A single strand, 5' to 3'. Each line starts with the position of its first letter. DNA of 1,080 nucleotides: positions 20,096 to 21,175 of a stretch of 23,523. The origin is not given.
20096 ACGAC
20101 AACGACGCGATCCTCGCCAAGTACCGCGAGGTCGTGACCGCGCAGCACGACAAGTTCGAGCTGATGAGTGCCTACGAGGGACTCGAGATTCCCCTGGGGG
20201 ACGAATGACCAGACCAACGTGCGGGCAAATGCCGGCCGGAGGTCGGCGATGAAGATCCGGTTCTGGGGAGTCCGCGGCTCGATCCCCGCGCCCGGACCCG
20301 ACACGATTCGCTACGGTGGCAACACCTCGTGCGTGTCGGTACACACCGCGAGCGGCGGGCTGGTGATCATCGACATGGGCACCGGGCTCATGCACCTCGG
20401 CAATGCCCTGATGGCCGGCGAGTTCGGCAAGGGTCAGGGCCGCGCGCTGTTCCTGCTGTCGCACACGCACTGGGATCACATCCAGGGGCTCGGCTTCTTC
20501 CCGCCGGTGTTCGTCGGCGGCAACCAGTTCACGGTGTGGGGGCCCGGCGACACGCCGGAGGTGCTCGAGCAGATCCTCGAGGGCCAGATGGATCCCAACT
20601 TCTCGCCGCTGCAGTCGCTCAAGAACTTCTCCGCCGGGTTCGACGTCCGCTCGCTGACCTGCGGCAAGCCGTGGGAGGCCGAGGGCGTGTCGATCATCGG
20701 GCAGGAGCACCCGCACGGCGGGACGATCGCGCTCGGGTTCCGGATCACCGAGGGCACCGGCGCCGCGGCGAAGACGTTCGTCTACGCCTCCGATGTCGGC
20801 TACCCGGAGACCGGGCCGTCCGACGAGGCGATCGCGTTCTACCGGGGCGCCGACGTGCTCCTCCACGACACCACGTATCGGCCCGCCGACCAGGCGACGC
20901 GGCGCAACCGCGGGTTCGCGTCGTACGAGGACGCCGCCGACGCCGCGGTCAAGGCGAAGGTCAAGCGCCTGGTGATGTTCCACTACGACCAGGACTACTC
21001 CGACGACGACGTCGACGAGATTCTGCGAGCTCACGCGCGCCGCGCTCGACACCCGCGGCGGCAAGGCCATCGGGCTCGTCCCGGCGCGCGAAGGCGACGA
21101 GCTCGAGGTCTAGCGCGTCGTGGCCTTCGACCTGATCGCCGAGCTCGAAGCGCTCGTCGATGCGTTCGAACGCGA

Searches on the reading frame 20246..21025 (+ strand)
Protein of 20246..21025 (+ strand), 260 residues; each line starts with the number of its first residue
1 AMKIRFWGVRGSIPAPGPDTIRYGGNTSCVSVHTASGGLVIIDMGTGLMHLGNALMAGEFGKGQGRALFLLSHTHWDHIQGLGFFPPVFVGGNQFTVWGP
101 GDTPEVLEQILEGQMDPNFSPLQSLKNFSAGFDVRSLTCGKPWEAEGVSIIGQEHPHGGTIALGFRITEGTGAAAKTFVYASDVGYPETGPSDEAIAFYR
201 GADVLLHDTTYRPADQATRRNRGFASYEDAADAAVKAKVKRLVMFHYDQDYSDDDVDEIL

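Call 67: search_protein_families(library=pfam, proteins=[window:20246-21025:+], max_evalue=0.01)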
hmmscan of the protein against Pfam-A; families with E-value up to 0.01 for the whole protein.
window:20246-21025:+ (260 aa): 2 families
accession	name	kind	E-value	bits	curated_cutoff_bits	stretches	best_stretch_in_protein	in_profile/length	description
PF12706.13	Lactamase_B_2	-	2.6e-17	63.5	27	1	70-247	35-200/200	Beta-lactamase superfamily domain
PF00753.33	Lactamase_B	-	0.00095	19.6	22.7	1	24-86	3-64/196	Metallo-beta-lactamase superfamily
